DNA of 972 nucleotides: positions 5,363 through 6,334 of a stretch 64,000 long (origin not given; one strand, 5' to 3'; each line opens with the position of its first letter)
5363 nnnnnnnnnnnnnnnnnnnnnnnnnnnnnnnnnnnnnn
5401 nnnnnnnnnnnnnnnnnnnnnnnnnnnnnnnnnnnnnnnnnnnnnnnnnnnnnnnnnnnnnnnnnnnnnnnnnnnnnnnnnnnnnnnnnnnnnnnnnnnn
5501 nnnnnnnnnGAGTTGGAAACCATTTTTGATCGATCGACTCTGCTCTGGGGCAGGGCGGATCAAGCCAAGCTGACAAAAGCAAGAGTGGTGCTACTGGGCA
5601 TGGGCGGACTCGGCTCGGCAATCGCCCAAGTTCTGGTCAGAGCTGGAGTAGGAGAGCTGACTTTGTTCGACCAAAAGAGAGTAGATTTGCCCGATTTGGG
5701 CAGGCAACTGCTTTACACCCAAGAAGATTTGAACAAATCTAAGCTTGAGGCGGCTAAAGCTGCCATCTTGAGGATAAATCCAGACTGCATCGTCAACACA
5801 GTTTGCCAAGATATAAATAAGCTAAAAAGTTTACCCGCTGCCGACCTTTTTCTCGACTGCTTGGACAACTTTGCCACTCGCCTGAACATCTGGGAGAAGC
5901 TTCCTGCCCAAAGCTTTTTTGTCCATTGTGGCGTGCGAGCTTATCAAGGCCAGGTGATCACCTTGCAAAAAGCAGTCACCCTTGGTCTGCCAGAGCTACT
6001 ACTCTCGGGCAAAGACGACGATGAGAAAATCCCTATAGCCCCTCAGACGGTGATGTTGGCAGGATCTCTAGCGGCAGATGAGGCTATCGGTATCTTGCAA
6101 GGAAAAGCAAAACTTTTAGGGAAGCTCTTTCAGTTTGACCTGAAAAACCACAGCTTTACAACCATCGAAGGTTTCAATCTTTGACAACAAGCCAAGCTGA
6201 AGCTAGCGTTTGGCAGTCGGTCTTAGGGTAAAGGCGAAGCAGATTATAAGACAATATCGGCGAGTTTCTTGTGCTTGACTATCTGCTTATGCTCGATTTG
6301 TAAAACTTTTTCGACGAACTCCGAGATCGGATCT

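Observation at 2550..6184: TetR-controlled cassette: OMP-like protein, a -GGG-terminated beta-grasp-like protein translationally coupled to a minimal E1-like enzyme, and a divergent CPBP protease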

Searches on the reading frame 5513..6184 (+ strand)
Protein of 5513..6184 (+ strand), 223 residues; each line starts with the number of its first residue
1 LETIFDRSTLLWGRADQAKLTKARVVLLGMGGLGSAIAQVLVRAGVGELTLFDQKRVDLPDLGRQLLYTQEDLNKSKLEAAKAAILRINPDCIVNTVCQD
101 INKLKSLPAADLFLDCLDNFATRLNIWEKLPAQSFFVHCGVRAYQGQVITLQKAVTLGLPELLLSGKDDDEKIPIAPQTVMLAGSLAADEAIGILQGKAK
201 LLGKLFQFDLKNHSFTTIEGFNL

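Call 3: search_protein_families(library=pfam, proteins=[window:5513-6184:+], max_evalue=0.1)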
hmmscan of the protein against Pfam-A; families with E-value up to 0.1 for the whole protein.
window:5513-6184:+ (223 aa): 4 families
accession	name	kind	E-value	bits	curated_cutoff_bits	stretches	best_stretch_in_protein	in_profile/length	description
PF00899.27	ThiF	-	4.1e-42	144.4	28.1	1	6-218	2-227/238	ThiF family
PF03435.24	Sacchrp_dh_NADP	-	0.034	14.9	25.1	1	25-96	1-75/129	Saccharopine dehydrogenase NADP binding domain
PF01488.26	Shikimate_DH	-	0.046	14.2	24.3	1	19-66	9-56/138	Shikimate / quinate 5-dehydrogenase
PF02826.25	2-Hacid_dh_C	-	0.092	12.5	25.1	0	17-56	31-69/178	D-isomer specific 2-hydroxyacid dehydrogenase, NAD binding domain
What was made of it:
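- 5513..6184 (+): 223-aa minimal MoeB/ThiF-type adenylyltransferase (E1-like) with no zinc CxxC motifs and no rhodanese domain. Pfam ThiF E 4e-42 (call 3).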

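Call 4: search_protein_families(library=ncbifam, proteins=[window:5513-6184:+], max_evalue=0.1)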
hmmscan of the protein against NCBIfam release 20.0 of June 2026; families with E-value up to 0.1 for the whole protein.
window:5513-6184:+ (223 aa): 37 families (the best 25 are shown)
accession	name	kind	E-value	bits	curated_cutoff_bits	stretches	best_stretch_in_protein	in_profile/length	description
NF006204.0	PRK08328.1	equivalog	1.2e-32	113.4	339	1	5-219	10-230/231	hypothetical protein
TIGR02356.1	adenyl_thiF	equivalog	1.9e-32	112.3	275.25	1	13-194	12-202/203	thiazole biosynthesis adenylyltransferase ThiF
NF004281.0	PRK05690.1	subfamily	3.3e-30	105.1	266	1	15-218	25-237/250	molybdopterin-synthase adenylyltransferase MoeB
NF006444.0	PRK08762.1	equivalog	3.5e-29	101.6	449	1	13-218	138-356/387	molybdopterin-synthase adenylyltransferase MoeB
TIGR02355.1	moeB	equivalog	2.9e-24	85.8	376.55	1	17-129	19-134/240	molybdopterin-synthase adenylyltransferase MoeB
NF004111.0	PRK05600.1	equivalog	3.9e-24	85.5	437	1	12-209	31-241/371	ThiF family adenylyltransferase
NF047750.1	SAMPActivE1UbaA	equivalog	1.1e-22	80.7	450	1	13-218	23-237/270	SAMP-activating enzyme E1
NF006395.0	PRK08644.1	equivalog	3.5e-22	79.1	159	1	16-133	24-143/215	sulfur carrier protein ThiS adenylyltransferase ThiF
NF009123.0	PRK12475.1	subfamily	1.7e-21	76.9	510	1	13-218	15-230/338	MoeB/ThiF family adenylyltransferase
NF005902.0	PRK07878.1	equivalog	5.9e-20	71.5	647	1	15-149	35-173/392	adenylyltransferase/sulfurtransferase MoeZ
NF005646.0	PRK07411.1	equivalog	3.8e-17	62.5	633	1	15-125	31-144/390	molybdopterin-synthase adenylyltransferase MoeB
NF006077.0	PRK08223.1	equivalog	1.9e-16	59.9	266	1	3-123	9-132/296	hypothetical protein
TIGR02354.1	thiF_fam2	equivalog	4e-15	56.2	152.2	1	18-123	17-124/200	thiamine biosynthesis protein ThiF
TIGR01408.1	Ube1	subfamily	2.6e-14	52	750.05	1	2-103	4-105/1008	ubiquitin-activating enzyme E1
NF011696.0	PRK15116.1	equivalog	2.3e-13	50.5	304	1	8-99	16-107/268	tRNA cyclic N6-threonylcarbamoyladenosine(37) synthase TcdA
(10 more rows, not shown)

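Call 8: find_homologous_proteins(query=window:5513-6181:+, max_evalue=1e-10)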
Query window:5513-6181:+ (223 aa): 136 proteins with E <= 1e-10 among 1330 candidates; the best 120 are listed.
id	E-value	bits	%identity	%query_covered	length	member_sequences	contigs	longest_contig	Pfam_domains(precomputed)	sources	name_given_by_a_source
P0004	3.1e-121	421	100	87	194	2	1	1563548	PF00899.28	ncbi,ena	-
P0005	2.7e-97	343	71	98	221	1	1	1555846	PF00899.28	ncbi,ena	-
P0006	1.0e-92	328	68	97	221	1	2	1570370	PF00899.28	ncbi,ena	-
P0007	6.0e-42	162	41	91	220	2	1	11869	PF00899.28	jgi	jgi:molybdopterin/thiamine biosynthesis adenylyltransferase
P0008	7.3e-36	142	38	97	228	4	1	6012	PF00899.28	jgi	jgi:molybdopterin-synthase adenylyltransferase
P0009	1.5e-32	131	34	96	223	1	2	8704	PF00899.28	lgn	-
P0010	6.4e-31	126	37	96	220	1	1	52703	PF00899.28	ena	-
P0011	2.1e-30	124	37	97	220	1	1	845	PF00899.28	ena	-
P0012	3.2e-30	123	37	96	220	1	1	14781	PF00899.28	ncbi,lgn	-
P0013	1.1e-29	122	38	92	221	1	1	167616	PF00899.28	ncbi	-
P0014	3.9e-29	120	41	92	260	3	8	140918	PF00899.28,PF03435.25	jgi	-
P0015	1.2e-28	118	38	97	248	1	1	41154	PF00899.28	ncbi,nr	ncbi:MAG: HesA/MoeB/ThiF family protein [Kiritimatiellaeota bacterium]|nr:HesA/MoeB/ThiF family prot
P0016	2.1e-28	117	36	97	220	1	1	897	PF00899.28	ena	-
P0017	2.3e-28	117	36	87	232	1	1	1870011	PF00899.28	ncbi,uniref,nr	ncbi:ThiF family adenylyltransferase [Thermococcus sp. 21S9]|uniref:ThiF family adenylyltransferase 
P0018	3.3e-28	117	41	91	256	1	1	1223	PF00899.28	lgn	-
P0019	7.2e-28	116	36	87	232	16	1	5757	PF00899.28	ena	-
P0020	2.2e-27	114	41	93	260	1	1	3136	PF00899.28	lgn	-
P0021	3.7e-27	113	35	96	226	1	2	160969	PF00899.28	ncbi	-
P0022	9.8e-27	112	40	93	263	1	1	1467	PF00899.28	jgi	jgi:molybdopterin-synthase adenylyltransferase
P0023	1.9e-26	111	35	98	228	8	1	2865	PF00899.28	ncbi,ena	-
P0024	3.9e-26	110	36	96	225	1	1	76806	PF00899.28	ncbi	-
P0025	4.2e-26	110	34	81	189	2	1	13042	PF00899.28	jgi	jgi:adenylyltransferase/sulfurtransferase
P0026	6.5e-26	109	36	84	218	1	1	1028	PF00899.28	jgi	-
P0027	2.1e-25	108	39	93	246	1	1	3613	PF00899.28,PF03435.25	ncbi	ncbi:MAG: HesA/MoeB/ThiF family protein [Pseudomonadota bacterium]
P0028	4.1e-25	107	38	93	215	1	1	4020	PF00899.28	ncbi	-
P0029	4.3e-25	107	36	93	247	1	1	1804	PF00899.28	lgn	-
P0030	4.7e-25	107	39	93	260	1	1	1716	PF00899.28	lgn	-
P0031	1.2e-24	105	35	98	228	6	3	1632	PF00899.28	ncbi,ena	-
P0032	1.3e-24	105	34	82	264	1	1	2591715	PF00899.28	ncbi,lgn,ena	-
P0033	3.1e-24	104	37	89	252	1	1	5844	PF00899.28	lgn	-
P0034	7.0e-24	103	36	95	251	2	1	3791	PF00899.28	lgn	-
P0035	1.0e-23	102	35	87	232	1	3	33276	PF00899.28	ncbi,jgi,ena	ncbi:ThiF family adenylyltransferase [Thermococcus sp.]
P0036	1.2e-23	102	38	91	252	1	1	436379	PF00899.28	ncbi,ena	-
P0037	1.7e-22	98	37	93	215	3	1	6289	PF00899.28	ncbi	-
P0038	2.1e-22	98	34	97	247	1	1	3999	PF00899.28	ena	-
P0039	1.6e-21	95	34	93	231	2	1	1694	PF00899.28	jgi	-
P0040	1.8e-21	95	37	83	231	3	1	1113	PF00899.28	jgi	-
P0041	2.1e-21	95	33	83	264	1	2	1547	PF00899.28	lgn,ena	-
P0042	8.3e-21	93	32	97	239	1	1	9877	PF00899.28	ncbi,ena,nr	ncbi:MAG TPA: HesA/MoeB/ThiF family protein [Methanocorpusculum sp.]|nr:HesA/MoeB/ThiF family protei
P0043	1.4e-20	92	32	96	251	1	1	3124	PF00899.28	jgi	jgi:molybdopterin-synthase adenylyltransferase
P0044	2.3e-20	91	36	95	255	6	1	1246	PF00899.28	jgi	-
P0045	4.1e-20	90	33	93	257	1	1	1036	PF00899.28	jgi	-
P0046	4.1e-20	90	36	93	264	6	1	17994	PF00899.28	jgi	jgi:adenylyltransferase/sulfurtransferase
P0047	1.1e-19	89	38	58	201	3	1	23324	PF00899.28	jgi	-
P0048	2.0e-19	88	34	91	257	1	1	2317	PF00899.28,PF03435.25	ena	-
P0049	2.2e-19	88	34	91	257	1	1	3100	PF00899.28,PF03435.25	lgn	-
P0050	2.2e-19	88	34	91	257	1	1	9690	PF00899.28,PF03435.25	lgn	-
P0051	2.5e-19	88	34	91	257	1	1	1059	PF00899.28,PF03435.25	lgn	-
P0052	2.5e-19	88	34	91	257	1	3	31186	PF00899.28,PF03435.25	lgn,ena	-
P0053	2.5e-19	88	34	91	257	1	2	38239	PF00899.28,PF03435.25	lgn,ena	-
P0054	2.6e-19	88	34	93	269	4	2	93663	PF00899.28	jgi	-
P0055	5.6e-19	87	36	87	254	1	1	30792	PF00899.28,PF03435.25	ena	-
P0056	7.0e-19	86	33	91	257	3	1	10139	PF00899.28,PF03435.25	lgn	-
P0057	8.2e-19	86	36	86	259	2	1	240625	PF00899.28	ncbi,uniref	ncbi:HesA/MoeB/ThiF family protein [Moraxella marmotae]|uniref:HesA/MoeB/ThiF family protein n=1 Tax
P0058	1.1e-18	86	32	91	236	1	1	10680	PF00899.28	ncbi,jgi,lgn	-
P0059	1.1e-18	86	32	91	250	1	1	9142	PF00899.28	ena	-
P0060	1.9e-18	85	32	92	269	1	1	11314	PF00899.28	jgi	jgi:adenylyltransferase/sulfurtransferase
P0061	3.1e-17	81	42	47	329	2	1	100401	PF00899.28,PF00581.26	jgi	-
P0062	3.7e-17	81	33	92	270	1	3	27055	PF00899.28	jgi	jgi:molybdopterin/thiamine biosynthesis adenylyltransferase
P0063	6.1e-17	80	33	93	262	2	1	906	PF00899.28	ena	-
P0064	4.1e-16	77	30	86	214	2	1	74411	PF00899.28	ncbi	-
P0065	6.3e-16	77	33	95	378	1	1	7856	PF00899.28,PF00581.26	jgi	jgi:molybdopterin/thiamine biosynthesis adenylyltransferase/rhodanese-related sulfurtransferase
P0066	8.5e-16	76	37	63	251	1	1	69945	PF00899.28,PF03435.25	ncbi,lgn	-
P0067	1.3e-15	76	34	93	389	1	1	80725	PF00899.28,PF00581.26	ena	-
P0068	1.3e-15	76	33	95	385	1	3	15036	PF00899.28,PF00581.26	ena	-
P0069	1.8e-15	75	31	93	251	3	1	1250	PF00899.28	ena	-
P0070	2.5e-15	75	29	96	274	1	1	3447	PF00899.28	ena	-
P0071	4.8e-15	74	33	92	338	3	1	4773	PF00899.28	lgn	-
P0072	5.1e-15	74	37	64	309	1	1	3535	PF00899.28,PF00581.26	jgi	jgi:adenylyltransferase/sulfurtransferase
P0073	6.6e-15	73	32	88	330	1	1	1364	PF00899.28,PF00581.26,PF03435.25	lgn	-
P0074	8.5e-15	73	33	94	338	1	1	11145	PF00899.28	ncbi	-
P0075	8.7e-15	73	30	96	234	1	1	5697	PF00899.28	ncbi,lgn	-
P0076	9.9e-15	73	34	62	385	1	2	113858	PF00899.28,PF00581.26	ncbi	-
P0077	1.1e-14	73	36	64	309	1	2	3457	PF00899.28,PF00581.26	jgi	jgi:molybdopterin/thiamine biosynthesis adenylyltransferase/rhodanese-related sulfurtransferase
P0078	1.3e-14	72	31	94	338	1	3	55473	PF00899.28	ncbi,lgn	-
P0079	1.4e-14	72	32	93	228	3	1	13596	PF00899.28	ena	-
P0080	1.8e-14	72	37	64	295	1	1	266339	PF00899.28,PF00581.26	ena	-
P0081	3.4e-14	71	32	94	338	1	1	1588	PF00899.28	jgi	-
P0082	4.0e-14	71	34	57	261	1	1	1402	PF00899.28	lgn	-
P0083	4.6e-14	71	37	54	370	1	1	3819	PF00899.28,PF00581.26,PF03435.25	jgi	jgi:adenylyltransferase/sulfurtransferase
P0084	5.4e-14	70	36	64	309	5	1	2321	PF00899.28,PF00581.26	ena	-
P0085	5.4e-14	70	36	64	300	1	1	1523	PF00899.28,PF00581.26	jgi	jgi:molybdopterin/thiamine biosynthesis adenylyltransferase/rhodanese-related sulfurtransferase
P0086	5.9e-14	70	35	65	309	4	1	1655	PF00899.28,PF00581.26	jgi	jgi:adenylyltransferase/sulfurtransferase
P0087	6.0e-14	70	35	64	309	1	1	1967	PF00899.28,PF00581.26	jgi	jgi:molybdopterin/thiamine biosynthesis adenylyltransferase/rhodanese-related sulfurtransferase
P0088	6.6e-14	70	35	64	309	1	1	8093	PF00899.28,PF00581.26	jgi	jgi:molybdopterin/thiamine biosynthesis adenylyltransferase/rhodanese-related sulfurtransferase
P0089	6.8e-14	70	32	89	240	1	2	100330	PF00899.28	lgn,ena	-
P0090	6.8e-14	70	35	64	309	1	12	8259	PF00899.28,PF00581.26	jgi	jgi:molybdopterin/thiamine biosynthesis adenylyltransferase/rhodanese-related sulfurtransferase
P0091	7.3e-14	70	35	64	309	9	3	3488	PF00899.28,PF00581.26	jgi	jgi:molybdopterin/thiamine biosynthesis adenylyltransferase/rhodanese-related sulfurtransferase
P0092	7.4e-14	70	45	41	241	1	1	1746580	PF00899.28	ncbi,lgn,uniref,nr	ncbi:tRNA threonylcarbamoyladenosine dehydratase [Cetobacterium sp. 8H]|uniref:tRNA threonylcarbamoy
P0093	8.6e-14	70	35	56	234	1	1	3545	PF00899.28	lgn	-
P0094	9.7e-14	70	33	83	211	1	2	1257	PF00899.28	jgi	-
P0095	1.3e-13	69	35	66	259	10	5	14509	PF00899.28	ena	-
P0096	1.5e-13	69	40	53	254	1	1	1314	PF00899.28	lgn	-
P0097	1.6e-13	69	33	83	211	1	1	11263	PF00899.28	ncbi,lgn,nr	ncbi:MAG TPA: sulfur carrier protein ThiS adenylyltransferase ThiF [Coriobacteriia bacterium]|nr:sul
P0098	1.9e-13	69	31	91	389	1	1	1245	PF00899.28,PF00581.26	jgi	-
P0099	1.9e-13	69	36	64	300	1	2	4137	PF00899.28,PF00581.26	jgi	jgi:molybdopterin/thiamine biosynthesis adenylyltransferase/rhodanese-related sulfurtransferase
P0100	2.0e-13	69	36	64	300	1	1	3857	PF00899.28,PF00581.26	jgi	jgi:molybdopterin/thiamine biosynthesis adenylyltransferase/rhodanese-related sulfurtransferase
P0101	2.0e-13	69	35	64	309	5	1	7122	PF00899.28,PF00581.26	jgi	-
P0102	2.4e-13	68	36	64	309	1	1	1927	PF00899.28,PF00581.26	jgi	jgi:molybdopterin/thiamine biosynthesis adenylyltransferase/rhodanese-related sulfurtransferase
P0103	2.6e-13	68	34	92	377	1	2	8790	PF00899.28,PF00581.26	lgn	-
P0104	2.7e-13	68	32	92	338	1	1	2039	PF00899.28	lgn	-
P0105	4.1e-13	68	32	92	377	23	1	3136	PF00899.28,PF00581.26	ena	-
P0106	4.7e-13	67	30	92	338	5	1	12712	PF00899.28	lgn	-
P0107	5.1e-13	67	38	54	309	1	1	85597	PF00899.28,PF00581.26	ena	-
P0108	5.3e-13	67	38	54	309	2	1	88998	PF00899.28,PF00581.26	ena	-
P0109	7.3e-13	67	29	92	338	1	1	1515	PF00899.28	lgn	-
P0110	8.4e-13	66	30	94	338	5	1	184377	PF00899.28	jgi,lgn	jgi:adenylyltransferase/sulfurtransferase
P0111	1.6e-12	66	35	58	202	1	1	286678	PF00899.28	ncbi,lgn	-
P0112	1.6e-12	66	42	41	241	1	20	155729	PF00899.28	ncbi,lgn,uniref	ncbi:tRNA threonylcarbamoyladenosine dehydratase [Cetobacterium sp.]|uniref:tRNA threonylcarbamoylad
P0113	2.0e-12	65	35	64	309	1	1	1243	PF00899.28,PF00581.26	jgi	jgi:molybdopterin/thiamine biosynthesis adenylyltransferase/rhodanese-related sulfurtransferase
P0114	2.8e-12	65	32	95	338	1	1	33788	PF00899.28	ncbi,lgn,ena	-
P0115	3.1e-12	65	35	64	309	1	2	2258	PF00899.28,PF00581.26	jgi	jgi:molybdopterin/thiamine biosynthesis adenylyltransferase/rhodanese-related sulfurtransferase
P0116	3.2e-12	65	35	64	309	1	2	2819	PF00899.28,PF00581.26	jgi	jgi:molybdopterin/thiamine biosynthesis adenylyltransferase/rhodanese-related sulfurtransferase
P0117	3.6e-12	64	39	50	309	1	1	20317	PF00899.28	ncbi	ncbi:MAG: molybdopterin-synthase adenylyltransferase MoeB, partial [Actinomycetes bacterium]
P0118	3.9e-12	64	45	37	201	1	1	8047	PF00899.28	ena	-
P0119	5.4e-12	64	30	95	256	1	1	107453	PF00899.28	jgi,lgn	jgi:adenylyltransferase/sulfurtransferase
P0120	5.5e-12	64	33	56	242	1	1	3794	PF00899.28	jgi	jgi:tRNA A37 threonylcarbamoyladenosine dehydratase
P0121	5.5e-12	64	42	45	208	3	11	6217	PF00899.28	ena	-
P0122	7.3e-12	63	45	37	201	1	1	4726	PF00899.28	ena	-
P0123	7.3e-12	63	45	37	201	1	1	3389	PF00899.28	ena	-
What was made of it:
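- Closest known: Archaeal SAMP1/UbaA and Thermococcus Ubls. Same: Short (~232-aa) Thermococcus ThiF-family proteins are among the E1's sequence hits (calls 4, 8).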

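Call 9: find_encoding_contigs(protein=P0005, flank=8000, max_places=3)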
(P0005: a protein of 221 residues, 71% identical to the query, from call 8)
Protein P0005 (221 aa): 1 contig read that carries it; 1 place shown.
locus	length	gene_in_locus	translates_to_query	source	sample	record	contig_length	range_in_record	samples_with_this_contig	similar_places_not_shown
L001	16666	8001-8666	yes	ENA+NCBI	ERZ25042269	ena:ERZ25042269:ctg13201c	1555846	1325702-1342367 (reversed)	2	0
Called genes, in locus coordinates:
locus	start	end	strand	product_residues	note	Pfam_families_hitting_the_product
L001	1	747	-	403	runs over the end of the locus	PF03631:Virul_fac_BrkB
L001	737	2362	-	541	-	PF01979:Amidohydro_1, PF07969:Amidohydro_3 (faint), PF13382:Adenine_deam_C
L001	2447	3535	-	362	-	PF13518:HTH_28, PF13683:rve_3 (faint), PF13384:HTH_23 (weak), PF13551:HTH_29 (weak), PF13565:HTH_32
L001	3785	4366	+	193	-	PF08281:Sigma70_r4_2, PF04545:Sigma70_r4 (faint)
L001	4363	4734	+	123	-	-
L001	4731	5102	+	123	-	-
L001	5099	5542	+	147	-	PF13801:Metal_resist (faint), PF07813:LTXXQ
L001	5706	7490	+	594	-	PF02518:HATPase_c, PF13589:HATPase_c_3, PF00183:HSP90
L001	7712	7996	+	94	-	-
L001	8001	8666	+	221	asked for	PF00899:ThiF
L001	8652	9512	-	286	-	PF07837:FTCD_N, PF02971:FTCD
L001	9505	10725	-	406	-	PF00180:Iso_dh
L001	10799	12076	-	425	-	PF03313:SDH_alpha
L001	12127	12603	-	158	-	-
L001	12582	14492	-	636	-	PF00330:Aconitase, PF00694:Aconitase_C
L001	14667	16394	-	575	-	PF01293:PEPCK_ATP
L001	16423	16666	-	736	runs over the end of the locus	PF01751:Toprim, PF01131:Topoisom_bac, PF01396:Zn_ribbon_Top1, PF09723:Zn_ribbon_8 (faint), PF13248:Zn_ribbon_3 (faint), PF01396:Zn_ribbon_Top1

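Call 10: find_encoding_contigs(protein=P0006, flank=8000, max_places=3)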
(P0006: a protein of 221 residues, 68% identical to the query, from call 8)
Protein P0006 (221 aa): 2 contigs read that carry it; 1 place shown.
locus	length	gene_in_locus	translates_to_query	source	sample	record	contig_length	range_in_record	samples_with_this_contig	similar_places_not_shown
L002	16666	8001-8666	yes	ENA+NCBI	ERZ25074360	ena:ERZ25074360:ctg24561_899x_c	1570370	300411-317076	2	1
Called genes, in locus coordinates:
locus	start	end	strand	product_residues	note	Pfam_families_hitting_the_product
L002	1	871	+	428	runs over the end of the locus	PF03313:SDH_alpha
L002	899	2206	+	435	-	PF07719:TPR_2 (faint), PF13174:TPR_6 (faint), PF13424:TPR_12 (faint), PF12895:ANAPC3 (faint), PF13176:TPR_7 (faint), PF13181:TPR_8 (faint), PF13374:TPR_10 (faint), PF00515:TPR_1 (weak), +6 more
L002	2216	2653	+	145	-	-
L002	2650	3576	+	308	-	-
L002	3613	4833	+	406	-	PF00180:Iso_dh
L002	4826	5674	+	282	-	PF07837:FTCD_N, PF02971:FTCD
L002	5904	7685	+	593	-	PF02518:HATPase_c, PF13589:HATPase_c_3, PF00183:HSP90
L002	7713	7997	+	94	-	-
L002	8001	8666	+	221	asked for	PF00899:ThiF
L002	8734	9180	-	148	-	PF07813:LTXXQ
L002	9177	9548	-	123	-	-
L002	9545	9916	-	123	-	PF13490:zf-HC2 (weak)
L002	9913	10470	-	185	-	PF07638:Sigma70_ECF (weak), PF08281:Sigma70_r4_2, PF04545:Sigma70_r4 (weak)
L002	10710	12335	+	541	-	PF01979:Amidohydro_1, PF07969:Amidohydro_3 (faint), PF13382:Adenine_deam_C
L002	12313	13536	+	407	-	PF03631:Virul_fac_BrkB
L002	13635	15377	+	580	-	PF03979:Sigma70_r1_1, PF00140:Sigma70_r1_2, PF04542:Sigma70_r2, PF04539:Sigma70_r3, PF04545:Sigma70_r4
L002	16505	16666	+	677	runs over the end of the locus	PF00009:GTP_EFTU, PF22042:EF-G_D2, PF03144:GTP_EFTU_D2, PF14492:EFG_III, PF03764:EFG_IV, PF00679:EFG_C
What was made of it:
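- On AOR-linked MoaD-like/ThiF-like maturation pair (aorD/aorE gene order): In the sister genomes the pair follows htpG (calls 9, 10).
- On Bacterial ubiquitin-like conjugation operons (E1 + E2 + JAB/DUB): In the sister genomes they include HtpG and FTCD (calls 9, 10).
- The 94-aa and 221-aa genes occur together in both sister genomes, after htpG, with none of TetR, OMP or CPBP nearby (calls 9, 10).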

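Call 11: find_encoding_contigs(protein=P0007, flank=8000, max_places=3)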
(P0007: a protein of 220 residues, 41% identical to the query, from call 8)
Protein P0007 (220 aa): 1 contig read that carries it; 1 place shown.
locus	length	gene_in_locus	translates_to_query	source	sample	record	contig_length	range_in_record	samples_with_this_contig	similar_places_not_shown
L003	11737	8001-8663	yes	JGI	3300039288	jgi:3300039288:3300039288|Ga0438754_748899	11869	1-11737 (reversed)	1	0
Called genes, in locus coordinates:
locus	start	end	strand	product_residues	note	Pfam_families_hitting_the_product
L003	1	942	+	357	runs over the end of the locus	PF00587:tRNA-synt_2b, PF13393:tRNA-synt_His, PF00152:tRNA-synt_2 (faint), PF03129:HGTP_anticodon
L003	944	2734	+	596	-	PF01336:tRNA_anti-codon, PF00152:tRNA-synt_2, PF02938:GAD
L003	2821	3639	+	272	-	PF01476:LysM (faint)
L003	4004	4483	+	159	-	PF13247:Fer4_11, PF14697:Fer4_21 (weak), PF12838:Fer4_7, PF13187:Fer4_9 (weak), PF25160:LdpA_Fe-S-bd (weak), PF00037:Fer4, PF12797:Fer4_2 (weak), PF12837:Fer4_6, +4 more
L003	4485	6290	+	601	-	PF02730:AFOR_N, PF01314:AFOR_C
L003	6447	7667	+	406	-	PF03486:HI0933_like (faint), PF07992:Pyr_redox_2, PF18267:Rubredoxin_C (weak)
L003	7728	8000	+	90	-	PF02597:ThiS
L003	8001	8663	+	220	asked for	PF00899:ThiF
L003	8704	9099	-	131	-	PF01880:Desulfoferrodox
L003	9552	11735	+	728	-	?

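Call 22: find_related_loci(query=A4, collection=genome_contigs, flank=8000)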
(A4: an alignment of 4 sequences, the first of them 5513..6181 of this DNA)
Query A4 (223 aa) in genome_contigs; peptide patterns used: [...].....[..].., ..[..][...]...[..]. (x = any residue, [..] = any of these).
158 stretches matched a pattern; 49 encode a relative of the query (tblastn E <= 1e-3); 49 distinct loci.
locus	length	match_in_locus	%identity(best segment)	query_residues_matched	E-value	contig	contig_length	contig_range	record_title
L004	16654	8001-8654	71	2-219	9e-105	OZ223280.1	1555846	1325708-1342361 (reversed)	MAG: Candidatus Cloacimonadales bacterium isolate 0e8390ff-2c4b-478d-872c-9693c6e47ea1 genome assembly, chromosome: 1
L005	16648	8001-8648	68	2-217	4e-90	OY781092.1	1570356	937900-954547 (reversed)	MAG: Candidatus Cloacimonadota bacterium isolate 8680c310-070e-4036-acf1-3e53f730eccc genome assembly, chromosome: 1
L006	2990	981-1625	38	4-214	6e-39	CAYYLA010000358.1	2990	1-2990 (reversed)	MAG TPA_asm: uncultured Candidatus Cloacimonadota bacterium isolate binchicken_co42_422 genome assembly, contig: NODE_72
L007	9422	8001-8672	36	1-218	2e-37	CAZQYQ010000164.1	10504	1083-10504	MAG TPA_asm: uncultured bacterium isolate SRP089250_co1_29 genome assembly, contig: NODE_11458_length_10504_cov_3.542923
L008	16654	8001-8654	36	2-214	4e-37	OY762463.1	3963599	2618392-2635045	MAG: Candidatus Cloacimonadales bacterium isolate 65c66405-a38e-4cb1-a3a4-7640fae4a1c6 genome assembly, chromosome: 1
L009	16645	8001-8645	37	4-214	1e-36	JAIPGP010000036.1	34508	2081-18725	MAG: Candidatus Cloacimonadota bacterium isolate Tobar13.5m-G52 Tobar13-5m-C1394, whole genome shotgun sequence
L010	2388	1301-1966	35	1-219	2e-36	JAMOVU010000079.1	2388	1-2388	MAG: Candidatus Aminicenantes bacterium isolate PIR-30_metabat2_scaf2bin.063 PIR-30_scaffold_28686_c1, whole genome shot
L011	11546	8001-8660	35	5-219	8e-36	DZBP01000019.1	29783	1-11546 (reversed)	MAG TPA_asm: Draconibacterium orientale isolate SulCav_PC08_66_32_13 SulCav_PC08-66_880_length_29783_cov_7.222585, whole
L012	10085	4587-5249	36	3-219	3e-35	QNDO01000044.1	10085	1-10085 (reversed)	MAG: Candidatus Hydrothermota bacterium isolate B29_G16 B29_Guay16_scaffold_05100, whole genome shotgun sequence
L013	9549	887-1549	37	4-218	2e-35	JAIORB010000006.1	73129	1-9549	MAG: Bacteroidales bacterium isolate SMBSF07 20071_Bin_5_contigs_1_c_000000000064, whole genome shotgun sequence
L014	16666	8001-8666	35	5-219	3e-34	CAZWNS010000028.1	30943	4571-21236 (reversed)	MAG TPA_asm: uncultured Spirochaetaceae bacterium isolate SRP252850_co1_384 genome assembly, contig: NODE_2456_length_30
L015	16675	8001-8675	34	5-218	7e-34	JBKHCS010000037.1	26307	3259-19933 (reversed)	MAG: Spirochaetaceae bacterium isolate D1M03_12 NODE_876_length_26307_cov_8.758799, whole genome shotgun sequence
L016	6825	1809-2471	36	4-218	7e-34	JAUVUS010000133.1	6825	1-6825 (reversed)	MAG: Bacteroidales bacterium isolate CSMAG_798 CSMAG_798_k127_4189453_length_6825_cov_14.0000, whole genome shotgun sequ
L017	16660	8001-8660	38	5-219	5e-34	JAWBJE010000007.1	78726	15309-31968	MAG: Sulfolobales archaeon isolate GMQS_201709_bins_9 GMQS_201709_bins_9_scaffold_7, whole genome shotgun sequence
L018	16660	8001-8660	34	5-219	2e-33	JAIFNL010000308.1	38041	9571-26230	MAG: Bacteroidetes bacterium isolate bin_9 scaffold_1810, whole genome shotgun sequence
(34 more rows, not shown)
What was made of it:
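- Tried and rejected: A 4-sequence alignment worked (call 22).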
